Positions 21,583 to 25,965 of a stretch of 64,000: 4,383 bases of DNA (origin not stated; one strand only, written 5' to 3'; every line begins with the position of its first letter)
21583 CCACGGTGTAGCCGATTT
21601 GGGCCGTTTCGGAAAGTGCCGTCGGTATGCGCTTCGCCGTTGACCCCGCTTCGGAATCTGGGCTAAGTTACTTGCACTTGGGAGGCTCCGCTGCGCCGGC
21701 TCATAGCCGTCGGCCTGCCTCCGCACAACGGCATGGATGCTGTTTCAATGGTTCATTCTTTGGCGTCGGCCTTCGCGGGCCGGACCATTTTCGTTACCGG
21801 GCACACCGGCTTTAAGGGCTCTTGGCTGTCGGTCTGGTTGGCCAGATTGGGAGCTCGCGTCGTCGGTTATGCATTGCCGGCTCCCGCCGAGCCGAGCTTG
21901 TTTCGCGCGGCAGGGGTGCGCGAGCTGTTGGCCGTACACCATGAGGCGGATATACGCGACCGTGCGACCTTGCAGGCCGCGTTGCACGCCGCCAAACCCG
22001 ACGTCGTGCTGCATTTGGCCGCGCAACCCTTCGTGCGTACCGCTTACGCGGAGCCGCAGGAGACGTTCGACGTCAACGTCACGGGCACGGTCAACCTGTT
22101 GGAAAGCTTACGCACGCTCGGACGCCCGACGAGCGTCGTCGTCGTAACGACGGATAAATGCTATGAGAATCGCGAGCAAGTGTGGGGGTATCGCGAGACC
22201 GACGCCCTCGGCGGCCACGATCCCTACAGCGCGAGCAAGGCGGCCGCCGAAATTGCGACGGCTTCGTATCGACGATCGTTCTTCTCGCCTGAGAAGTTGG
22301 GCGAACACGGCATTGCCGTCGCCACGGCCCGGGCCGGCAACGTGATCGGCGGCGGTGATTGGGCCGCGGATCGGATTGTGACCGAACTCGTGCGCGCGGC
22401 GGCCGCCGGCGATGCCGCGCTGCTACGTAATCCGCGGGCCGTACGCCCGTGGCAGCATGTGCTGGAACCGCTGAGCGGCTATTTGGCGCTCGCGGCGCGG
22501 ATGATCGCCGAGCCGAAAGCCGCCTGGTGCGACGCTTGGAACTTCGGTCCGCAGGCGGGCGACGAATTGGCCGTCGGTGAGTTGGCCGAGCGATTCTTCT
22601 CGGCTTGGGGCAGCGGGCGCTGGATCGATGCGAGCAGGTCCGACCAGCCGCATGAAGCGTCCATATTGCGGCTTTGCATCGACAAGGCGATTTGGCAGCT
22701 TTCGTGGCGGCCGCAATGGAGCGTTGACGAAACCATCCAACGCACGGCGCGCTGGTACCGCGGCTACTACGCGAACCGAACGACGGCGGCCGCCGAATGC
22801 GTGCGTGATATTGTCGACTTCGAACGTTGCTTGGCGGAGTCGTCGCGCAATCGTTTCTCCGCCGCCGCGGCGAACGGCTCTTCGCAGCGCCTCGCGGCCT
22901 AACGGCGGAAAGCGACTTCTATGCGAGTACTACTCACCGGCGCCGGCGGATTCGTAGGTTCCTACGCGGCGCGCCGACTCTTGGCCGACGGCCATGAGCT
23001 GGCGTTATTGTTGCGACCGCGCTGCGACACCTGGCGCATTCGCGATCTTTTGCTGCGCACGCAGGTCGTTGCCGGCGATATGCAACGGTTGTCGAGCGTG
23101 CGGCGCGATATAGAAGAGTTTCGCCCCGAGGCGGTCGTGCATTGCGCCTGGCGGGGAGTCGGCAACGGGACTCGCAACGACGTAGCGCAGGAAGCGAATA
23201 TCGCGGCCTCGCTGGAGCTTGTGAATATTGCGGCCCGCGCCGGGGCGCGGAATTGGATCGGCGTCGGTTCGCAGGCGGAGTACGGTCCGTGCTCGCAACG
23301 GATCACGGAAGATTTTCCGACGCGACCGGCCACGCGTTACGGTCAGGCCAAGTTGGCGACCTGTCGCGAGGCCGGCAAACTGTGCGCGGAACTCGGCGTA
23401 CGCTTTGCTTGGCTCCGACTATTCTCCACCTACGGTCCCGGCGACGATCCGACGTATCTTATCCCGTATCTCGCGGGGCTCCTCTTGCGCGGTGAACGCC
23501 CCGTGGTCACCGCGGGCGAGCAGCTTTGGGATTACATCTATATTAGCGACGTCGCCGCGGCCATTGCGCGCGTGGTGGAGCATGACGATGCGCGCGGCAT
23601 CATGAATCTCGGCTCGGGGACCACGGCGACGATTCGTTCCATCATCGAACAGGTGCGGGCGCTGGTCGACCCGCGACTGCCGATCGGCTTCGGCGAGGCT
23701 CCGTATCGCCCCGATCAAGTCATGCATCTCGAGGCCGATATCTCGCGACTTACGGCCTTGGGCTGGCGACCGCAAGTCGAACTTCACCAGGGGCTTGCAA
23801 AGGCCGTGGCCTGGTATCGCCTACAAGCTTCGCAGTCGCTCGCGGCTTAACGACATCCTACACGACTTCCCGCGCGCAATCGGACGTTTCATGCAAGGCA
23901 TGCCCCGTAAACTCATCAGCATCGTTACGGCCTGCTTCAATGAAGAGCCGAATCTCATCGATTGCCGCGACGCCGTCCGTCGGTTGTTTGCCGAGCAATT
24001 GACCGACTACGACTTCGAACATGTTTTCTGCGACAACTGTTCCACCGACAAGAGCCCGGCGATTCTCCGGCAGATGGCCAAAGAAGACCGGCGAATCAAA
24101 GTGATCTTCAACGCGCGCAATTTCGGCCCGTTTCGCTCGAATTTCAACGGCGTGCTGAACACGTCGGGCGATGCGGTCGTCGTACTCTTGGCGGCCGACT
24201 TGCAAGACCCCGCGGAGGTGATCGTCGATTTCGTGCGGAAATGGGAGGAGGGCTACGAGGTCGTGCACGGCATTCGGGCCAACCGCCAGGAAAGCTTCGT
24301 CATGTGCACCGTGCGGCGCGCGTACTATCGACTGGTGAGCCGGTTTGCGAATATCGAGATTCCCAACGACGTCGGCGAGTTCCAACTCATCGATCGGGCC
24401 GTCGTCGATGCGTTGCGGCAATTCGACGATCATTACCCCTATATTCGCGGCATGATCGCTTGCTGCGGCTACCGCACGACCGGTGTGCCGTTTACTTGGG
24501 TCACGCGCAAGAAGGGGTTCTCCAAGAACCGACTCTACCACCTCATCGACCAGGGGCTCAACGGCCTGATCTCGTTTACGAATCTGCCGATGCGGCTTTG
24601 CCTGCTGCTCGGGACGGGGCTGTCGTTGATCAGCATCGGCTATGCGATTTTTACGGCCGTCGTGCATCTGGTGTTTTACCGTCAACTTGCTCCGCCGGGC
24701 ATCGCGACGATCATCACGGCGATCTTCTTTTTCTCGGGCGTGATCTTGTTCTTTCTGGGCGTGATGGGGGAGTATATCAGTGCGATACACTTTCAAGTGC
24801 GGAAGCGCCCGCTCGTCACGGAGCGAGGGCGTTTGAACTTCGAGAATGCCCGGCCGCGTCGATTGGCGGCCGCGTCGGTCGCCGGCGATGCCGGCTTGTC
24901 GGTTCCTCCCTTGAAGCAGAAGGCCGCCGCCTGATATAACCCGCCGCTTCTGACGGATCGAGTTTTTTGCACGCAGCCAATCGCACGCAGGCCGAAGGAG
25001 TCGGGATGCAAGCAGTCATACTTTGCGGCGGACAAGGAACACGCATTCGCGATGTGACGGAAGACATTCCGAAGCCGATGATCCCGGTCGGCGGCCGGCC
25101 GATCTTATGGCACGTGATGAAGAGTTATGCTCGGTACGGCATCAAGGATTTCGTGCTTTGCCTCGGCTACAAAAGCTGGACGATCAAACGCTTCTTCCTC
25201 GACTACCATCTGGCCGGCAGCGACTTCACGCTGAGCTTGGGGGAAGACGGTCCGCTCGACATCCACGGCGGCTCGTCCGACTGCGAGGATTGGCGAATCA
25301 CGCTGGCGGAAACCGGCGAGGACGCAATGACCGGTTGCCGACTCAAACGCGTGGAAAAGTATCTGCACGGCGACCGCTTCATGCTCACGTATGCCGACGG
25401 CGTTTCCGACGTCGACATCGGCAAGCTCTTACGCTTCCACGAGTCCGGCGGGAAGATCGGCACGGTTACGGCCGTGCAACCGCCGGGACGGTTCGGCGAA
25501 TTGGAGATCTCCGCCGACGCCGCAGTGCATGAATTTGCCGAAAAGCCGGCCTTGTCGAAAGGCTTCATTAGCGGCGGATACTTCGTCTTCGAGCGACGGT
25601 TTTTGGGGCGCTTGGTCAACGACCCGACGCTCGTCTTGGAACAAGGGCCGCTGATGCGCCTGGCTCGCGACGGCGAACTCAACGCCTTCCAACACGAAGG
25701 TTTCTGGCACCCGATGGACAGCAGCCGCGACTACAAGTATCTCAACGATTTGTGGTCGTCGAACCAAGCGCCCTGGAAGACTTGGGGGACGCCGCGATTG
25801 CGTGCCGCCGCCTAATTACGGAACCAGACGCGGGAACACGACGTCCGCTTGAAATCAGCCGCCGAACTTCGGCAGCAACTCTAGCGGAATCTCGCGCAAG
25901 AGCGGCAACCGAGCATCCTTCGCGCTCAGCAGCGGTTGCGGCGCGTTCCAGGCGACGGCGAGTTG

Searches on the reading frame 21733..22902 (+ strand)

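Call 46: search_protein_families(library=pfam, proteins=[window:21733-22902:+], max_evalue=0.001)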
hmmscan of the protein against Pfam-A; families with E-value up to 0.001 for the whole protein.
window:21733-22902:+ (389 aa): 7 families
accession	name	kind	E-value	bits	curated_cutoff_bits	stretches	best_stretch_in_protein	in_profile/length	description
PF16363.11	GDP_Man_Dehyd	-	1e-34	120.9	27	1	20-338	1-332/332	GDP-mannose 4,6 dehydratase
PF01370.27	Epimerase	-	3e-31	109.1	20.9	1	19-256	1-227/240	NAD dependent epimerase/dehydratase family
PF04321.23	RmlD_sub_bind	-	1.1e-11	44.8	27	1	19-178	3-138/287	RmlD substrate binding domain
PF02719.21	Polysacc_synt_2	-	3.1e-09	36.9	20.2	1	72-145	61-133/293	Polysaccharide biosynthesis protein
PF01073.25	3Beta_HSD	-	4.5e-08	32.9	22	1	21-174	2-155/280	3-beta hydroxysteroid dehydrogenase/isomerase family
PF07993.18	NAD_binding_4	-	0.00011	21.9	20.1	1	86-180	86-192/258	Male sterility protein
PF00106.31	adh_short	-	0.00071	19.5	26.6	0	18-181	2-165/195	short chain dehydrogenase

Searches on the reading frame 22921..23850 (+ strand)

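Call 46: search_protein_families(library=pfam, proteins=[window:22921-23850:+], max_evalue=0.001)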
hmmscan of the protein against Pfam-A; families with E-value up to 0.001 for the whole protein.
window:22921-23850:+ (309 aa): 4 families
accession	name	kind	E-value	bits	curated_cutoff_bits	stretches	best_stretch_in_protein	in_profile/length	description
PF01370.27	Epimerase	-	7.4e-41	140.6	20.9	1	3-231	1-240/240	NAD dependent epimerase/dehydratase family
PF16363.11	GDP_Man_Dehyd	-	1.9e-25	90.5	27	1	4-294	1-331/332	GDP-mannose 4,6 dehydratase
PF04321.23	RmlD_sub_bind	-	1.5e-09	37.8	27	1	1-165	1-151/287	RmlD substrate binding domain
PF13460.12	NAD_binding_10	-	1.6e-05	25.3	27.2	1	7-118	1-99/184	NAD(P)H-binding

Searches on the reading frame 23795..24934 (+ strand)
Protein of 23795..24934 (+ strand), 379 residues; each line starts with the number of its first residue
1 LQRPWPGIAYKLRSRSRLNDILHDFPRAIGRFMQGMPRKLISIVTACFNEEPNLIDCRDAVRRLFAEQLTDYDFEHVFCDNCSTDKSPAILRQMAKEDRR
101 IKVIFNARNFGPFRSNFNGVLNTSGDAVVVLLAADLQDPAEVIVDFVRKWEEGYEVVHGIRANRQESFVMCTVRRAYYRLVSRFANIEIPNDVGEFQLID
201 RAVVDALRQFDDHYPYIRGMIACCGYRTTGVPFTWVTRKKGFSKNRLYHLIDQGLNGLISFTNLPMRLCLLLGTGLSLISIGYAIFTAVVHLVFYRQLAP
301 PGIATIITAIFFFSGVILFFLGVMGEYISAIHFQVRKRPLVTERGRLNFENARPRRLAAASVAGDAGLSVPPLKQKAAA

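Call 46: search_protein_families(library=pfam, proteins=[window:23795-24934:+], max_evalue=0.001)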
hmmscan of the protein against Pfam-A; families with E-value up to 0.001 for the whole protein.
window:23795-24934:+ (379 aa): 1 family
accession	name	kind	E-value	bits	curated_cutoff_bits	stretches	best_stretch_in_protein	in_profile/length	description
PF00535.33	Glycos_transf_2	-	1.6e-23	83.9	23.3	1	42-206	1-166/168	Glycosyl transferase family 2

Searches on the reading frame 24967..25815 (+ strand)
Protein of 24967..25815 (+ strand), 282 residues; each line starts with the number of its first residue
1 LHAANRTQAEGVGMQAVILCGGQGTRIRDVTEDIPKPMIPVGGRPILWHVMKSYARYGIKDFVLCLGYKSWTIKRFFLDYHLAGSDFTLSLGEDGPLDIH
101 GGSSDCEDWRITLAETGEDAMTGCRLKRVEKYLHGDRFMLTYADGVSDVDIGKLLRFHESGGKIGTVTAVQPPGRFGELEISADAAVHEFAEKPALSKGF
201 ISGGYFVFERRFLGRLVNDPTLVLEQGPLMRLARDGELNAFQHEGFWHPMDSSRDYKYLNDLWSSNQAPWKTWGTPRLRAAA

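Call 46: search_protein_families(library=pfam, proteins=[window:24967-25815:+], max_evalue=0.001)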
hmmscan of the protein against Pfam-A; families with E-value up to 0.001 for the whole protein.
window:24967-25815:+ (282 aa): 2 families
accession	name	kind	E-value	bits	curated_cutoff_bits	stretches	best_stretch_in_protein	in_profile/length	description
PF00483.29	NTP_transferase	-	1.6e-19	70.9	21.2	1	16-215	2-187/245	Nucleotidyl transferase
PF12804.13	NTP_transf_3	-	3.2e-07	31.1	27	1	16-70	1-50/160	MobA-like NTP transferase domain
